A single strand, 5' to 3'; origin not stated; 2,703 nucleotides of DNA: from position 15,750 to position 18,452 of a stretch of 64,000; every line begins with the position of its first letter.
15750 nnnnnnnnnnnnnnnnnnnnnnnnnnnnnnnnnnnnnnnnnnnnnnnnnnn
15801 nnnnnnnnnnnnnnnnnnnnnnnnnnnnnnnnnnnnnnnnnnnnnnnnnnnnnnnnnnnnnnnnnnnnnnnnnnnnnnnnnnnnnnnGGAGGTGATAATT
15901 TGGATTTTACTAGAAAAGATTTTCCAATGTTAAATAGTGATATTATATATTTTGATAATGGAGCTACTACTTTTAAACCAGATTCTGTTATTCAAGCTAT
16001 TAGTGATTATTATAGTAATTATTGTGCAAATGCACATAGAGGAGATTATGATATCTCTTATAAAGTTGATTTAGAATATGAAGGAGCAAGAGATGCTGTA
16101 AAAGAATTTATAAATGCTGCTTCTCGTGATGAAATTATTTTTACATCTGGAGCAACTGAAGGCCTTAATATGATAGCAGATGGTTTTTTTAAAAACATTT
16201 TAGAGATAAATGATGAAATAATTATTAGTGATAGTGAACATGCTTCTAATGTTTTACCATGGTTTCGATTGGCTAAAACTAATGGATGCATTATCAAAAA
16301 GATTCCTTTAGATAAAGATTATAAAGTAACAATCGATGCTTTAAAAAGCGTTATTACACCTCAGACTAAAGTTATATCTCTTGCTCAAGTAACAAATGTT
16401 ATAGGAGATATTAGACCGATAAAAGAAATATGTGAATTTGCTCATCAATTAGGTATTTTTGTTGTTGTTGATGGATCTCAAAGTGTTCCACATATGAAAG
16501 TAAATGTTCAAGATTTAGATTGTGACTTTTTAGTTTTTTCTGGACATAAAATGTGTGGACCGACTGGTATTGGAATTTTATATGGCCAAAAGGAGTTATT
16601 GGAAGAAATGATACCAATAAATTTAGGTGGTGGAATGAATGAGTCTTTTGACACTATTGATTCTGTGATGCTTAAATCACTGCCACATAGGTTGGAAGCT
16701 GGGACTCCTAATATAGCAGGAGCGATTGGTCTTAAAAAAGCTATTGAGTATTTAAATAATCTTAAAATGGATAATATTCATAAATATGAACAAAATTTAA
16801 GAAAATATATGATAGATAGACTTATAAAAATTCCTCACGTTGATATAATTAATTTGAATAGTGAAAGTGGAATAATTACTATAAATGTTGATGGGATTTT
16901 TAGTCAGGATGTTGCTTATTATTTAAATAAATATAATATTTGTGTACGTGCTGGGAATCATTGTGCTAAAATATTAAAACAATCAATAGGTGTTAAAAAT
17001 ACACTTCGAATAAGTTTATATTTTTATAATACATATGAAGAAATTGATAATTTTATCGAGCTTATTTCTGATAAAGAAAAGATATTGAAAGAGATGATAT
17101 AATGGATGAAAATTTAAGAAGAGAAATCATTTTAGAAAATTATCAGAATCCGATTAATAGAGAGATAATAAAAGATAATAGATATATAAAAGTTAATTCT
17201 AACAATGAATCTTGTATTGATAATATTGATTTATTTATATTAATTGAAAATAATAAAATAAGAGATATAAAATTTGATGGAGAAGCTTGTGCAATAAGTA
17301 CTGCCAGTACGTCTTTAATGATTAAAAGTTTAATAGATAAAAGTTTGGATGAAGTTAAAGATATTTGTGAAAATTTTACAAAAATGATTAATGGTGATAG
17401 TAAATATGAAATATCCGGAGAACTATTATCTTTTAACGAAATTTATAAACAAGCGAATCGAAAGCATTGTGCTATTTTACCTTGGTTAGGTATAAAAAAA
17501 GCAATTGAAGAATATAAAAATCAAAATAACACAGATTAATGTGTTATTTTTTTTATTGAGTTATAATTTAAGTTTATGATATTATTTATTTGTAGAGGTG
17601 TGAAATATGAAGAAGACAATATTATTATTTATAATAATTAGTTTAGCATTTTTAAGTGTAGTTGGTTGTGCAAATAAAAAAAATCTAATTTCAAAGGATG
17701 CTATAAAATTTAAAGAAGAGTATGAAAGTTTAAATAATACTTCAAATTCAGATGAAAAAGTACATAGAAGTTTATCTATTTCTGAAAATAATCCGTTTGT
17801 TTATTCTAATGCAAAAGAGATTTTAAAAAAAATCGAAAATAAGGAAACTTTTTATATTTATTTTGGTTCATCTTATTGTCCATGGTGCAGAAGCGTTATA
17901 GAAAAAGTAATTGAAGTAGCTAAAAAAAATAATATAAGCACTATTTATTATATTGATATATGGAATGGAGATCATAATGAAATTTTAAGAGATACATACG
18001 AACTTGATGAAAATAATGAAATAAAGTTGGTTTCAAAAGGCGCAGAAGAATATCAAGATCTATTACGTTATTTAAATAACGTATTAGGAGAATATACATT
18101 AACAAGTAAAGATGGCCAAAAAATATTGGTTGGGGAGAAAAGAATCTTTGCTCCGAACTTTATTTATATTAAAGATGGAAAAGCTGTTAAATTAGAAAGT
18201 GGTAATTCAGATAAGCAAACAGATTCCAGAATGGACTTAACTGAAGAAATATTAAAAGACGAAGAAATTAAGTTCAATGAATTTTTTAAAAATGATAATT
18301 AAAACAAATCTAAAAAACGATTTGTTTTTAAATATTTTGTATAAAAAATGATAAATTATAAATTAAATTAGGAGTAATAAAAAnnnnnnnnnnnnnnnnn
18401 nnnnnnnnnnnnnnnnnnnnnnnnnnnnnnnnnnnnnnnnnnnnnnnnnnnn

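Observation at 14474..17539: Reduced SUF operon: sufC, a 218-aa mini SufB/D, sufS, sufU, with no full-length sufB or sufD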

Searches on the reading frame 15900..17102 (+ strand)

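Call 3: search_protein_families(library=pfam, proteins=[window:15900-17102:+], max_evalue=0.01)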
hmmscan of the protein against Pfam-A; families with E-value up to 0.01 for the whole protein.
window:15900-17102:+ (400 aa): 5 families
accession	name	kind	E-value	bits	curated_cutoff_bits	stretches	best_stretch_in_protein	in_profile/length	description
PF00266.25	Aminotran_5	-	4.3e-134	447.6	21.5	1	16-385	1-371/371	Aminotransferase class-V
PF00155.27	Aminotran_1_2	-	1.2e-11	44.8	19.7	1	26-387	18-359/361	Aminotransferase class I and II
PF01053.26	Cys_Met_Meta_PP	-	3.8e-07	29.4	27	1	143-218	125-199/381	Cys/Met metabolism PLP-dependent enzyme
PF01212.27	Beta_elim_lyase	-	1.7e-06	28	27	1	43-248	19-232/288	Beta-eliminating lyase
PF01041.23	DegT_DnrJ_EryC1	-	0.0018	18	19.8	1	139-197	96-151/360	DegT/DnrJ/EryC1/StrS aminotransferase family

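Call 4: search_protein_families(library=ncbifam, proteins=[window:15900-17102:+], max_evalue=0.01)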
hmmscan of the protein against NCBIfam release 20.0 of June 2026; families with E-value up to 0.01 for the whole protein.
window:15900-17102:+ (400 aa): 72 families (the best 25 are shown)
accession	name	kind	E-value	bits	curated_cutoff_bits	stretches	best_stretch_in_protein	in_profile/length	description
TIGR01979.1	sufS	subfamily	4.6e-139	463.7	475.1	1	5-396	4-402/403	SufS family cysteine desulfurase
NF041166.1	f2_encap_cargo1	exception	6.9e-133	445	800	1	4-389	230-620/623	family 2A encapsulin nanocompartment cargo protein cysteine desulfurase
NF008126.0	PRK10874.1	equivalog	8.8e-109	364.3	607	1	5-396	10-399/401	cysteine desulfurase CsdA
TIGR03392.1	FeS_syn_CsdA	equivalog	3.8e-107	358.9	493.6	1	5-396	7-396/398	cysteine desulfurase CsdA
NF006791.0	PRK09295.1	equivalog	1.2e-106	357.2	661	1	4-395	8-404/406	cysteine desulfurase SufS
TIGR01977.1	am_tr_V_EF2568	hypoth_equivalog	5e-81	272.6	377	1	16-390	1-374/376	cysteine desulfurase family protein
TIGR01976.1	am_tr_V_VC1184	hypoth_equivalog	8.5e-69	232.8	352.35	1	4-388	6-400/401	cysteine desulfurase-like protein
NF040779.1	Sec_lyase_SclA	exception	1.5e-54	185.4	525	1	16-389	1-373/378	selenocysteine lyase SclA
TIGR03402.1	FeS_nifS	equivalog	2.1e-51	174.9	530.75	1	16-391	1-368/379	cysteine desulfurase NifS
TIGR03235.1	DNA_S_dndA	equivalog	9.1e-42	143.6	480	1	17-357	1-326/353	cysteine desulfurase DndA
TIGR03403.1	nifS_epsilon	equivalog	2.7e-41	141.7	587.7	1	16-396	1-376/382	NifS family cysteine desulfurase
NF010611.0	PRK14012.1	equivalog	4.8e-41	141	548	1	16-399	7-385/406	IscS subfamily cysteine desulfurase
TIGR02006.1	IscS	equivalog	9.4e-39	133.6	643.2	1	16-399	5-381/402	IscS subfamily cysteine desulfurase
NF002806.0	PRK02948.1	subfamily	7.5e-31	107.5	304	2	15-230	1-213/381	IscS subfamily cysteine desulfurase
NF051467.1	peri_mod_PvdN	equivalog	2.3e-23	82.5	650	1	11-391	49-423/425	pyoverdine-tailoring periplasmic protein PvdN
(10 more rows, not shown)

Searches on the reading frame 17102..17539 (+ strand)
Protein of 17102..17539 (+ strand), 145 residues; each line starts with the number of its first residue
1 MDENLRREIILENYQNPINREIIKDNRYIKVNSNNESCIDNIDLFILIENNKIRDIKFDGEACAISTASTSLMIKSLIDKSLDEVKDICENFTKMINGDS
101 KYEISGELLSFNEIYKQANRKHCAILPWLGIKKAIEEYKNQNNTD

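Call 3: search_protein_families(library=pfam, proteins=[window:17102-17539:+], max_evalue=0.01)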
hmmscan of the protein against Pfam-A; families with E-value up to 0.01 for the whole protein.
window:17102-17539:+ (145 aa): 1 family
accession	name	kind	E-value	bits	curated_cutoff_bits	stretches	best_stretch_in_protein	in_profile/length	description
PF01592.21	NifU_N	-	4.4e-18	66.1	22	1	8-143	4-125/127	NifU-like N terminal domain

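Call 4: search_protein_families(library=ncbifam, proteins=[window:17102-17539:+], max_evalue=0.01)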
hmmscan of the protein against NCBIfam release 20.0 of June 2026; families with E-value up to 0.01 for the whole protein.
window:17102-17539:+ (145 aa): 4 families
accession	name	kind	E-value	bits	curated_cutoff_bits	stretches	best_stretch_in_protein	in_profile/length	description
TIGR01994.1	SUF_scaf_2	equivalog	8.4e-31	106.8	92.5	1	3-135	2-136/137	Fe-S cluster assembly sulfur transfer protein SufU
TIGR03419.1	NifU_clost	equivalog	8.2e-14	52.1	187.9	1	9-142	4-120/121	Fe-S cluster assembly scaffold protein NifU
TIGR01999.1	iscU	equivalog_domain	1.6e-09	37.9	192.4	1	8-142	3-123/124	Fe-S cluster assembly scaffold IscU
TIGR02000.1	NifU_proper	equivalog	0.00041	19.9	273.3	1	9-89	7-88/290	Fe-S cluster assembly protein NifU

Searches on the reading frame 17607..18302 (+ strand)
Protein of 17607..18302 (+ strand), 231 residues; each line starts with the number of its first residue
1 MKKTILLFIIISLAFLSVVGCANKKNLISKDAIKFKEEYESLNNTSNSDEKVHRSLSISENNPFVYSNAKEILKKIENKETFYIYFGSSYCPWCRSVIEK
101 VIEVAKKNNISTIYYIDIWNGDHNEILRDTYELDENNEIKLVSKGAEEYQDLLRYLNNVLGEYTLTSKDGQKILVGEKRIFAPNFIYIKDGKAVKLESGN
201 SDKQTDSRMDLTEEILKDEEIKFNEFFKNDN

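Call 3: search_protein_families(library=pfam, proteins=[window:17607-18302:+], max_evalue=0.01)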
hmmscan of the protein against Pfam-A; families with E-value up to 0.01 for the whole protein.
window:17607-18302:+ (231 aa): 0 families

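Call 4: search_protein_families(library=ncbifam, proteins=[window:17607-18302:+], max_evalue=0.01)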
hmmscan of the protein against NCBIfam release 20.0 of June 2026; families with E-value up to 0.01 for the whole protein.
window:17607-18302:+ (231 aa): 1 family
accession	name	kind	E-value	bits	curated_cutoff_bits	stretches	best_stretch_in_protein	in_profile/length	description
TIGR01295.2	PedC_BrcD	equivalog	2.3e-08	34.1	120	1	65-118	41-93/152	PedC/BrcD family bacteriocin maturation disulfide isomerase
